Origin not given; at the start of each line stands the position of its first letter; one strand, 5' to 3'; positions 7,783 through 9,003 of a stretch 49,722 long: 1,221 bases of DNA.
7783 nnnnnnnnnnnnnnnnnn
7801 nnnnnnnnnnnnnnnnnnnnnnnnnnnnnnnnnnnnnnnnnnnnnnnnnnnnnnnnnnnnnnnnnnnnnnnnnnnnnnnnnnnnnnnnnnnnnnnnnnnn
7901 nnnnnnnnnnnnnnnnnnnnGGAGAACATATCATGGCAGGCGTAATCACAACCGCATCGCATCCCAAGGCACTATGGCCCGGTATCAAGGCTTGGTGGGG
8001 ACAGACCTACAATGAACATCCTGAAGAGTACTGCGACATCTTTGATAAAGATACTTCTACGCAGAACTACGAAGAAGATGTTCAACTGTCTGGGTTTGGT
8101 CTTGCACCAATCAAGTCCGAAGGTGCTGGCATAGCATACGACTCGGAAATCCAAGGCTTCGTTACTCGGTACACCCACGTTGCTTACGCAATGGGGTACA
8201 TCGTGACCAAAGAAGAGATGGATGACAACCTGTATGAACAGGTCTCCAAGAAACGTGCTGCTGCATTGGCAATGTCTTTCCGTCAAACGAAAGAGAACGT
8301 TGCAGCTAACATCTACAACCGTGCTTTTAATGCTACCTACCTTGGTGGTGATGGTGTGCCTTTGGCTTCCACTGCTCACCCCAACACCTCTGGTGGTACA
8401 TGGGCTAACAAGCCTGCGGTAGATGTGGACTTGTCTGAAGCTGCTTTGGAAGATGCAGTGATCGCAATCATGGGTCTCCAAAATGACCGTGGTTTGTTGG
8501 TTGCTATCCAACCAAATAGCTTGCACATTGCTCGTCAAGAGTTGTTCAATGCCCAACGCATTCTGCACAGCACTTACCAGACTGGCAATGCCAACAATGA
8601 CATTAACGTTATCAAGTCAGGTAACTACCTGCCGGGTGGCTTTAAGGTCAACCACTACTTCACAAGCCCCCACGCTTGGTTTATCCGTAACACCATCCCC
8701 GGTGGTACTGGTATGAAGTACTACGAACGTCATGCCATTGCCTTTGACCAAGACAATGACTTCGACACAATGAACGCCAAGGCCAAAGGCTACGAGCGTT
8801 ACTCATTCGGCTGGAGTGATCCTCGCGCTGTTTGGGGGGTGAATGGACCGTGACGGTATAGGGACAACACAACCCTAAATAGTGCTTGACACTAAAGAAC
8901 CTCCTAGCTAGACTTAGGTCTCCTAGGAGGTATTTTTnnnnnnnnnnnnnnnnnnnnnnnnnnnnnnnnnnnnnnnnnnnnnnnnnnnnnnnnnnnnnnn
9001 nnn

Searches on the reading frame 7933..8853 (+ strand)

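Call 15: search_protein_families(library=pfam, proteins=[window:7933-8853:+], max_evalue=0.01)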
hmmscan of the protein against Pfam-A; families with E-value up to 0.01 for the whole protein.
window:7933-8853:+ (306 aa): 2 families
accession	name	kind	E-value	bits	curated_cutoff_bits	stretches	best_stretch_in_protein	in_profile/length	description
PF25209.1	Phage_capsid_4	-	1.2e-07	32.7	27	1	64-301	57-260/262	Phage capsid protein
PF10124.15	Mu-like_gpT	-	0.00034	20.5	20.1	1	156-223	209-276/289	Mu-like prophage major head subunit gpT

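Call 53: search_protein_families(library=phrogs, proteins=[window:7933-8853:+], max_evalue=0.001)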
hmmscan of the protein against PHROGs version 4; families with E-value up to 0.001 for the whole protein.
window:7933-8853:+ (306 aa): 1 family
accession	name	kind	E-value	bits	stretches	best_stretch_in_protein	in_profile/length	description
phrog_371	-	head and packaging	3.8e-10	40.6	1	6-156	4-150/303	major head protein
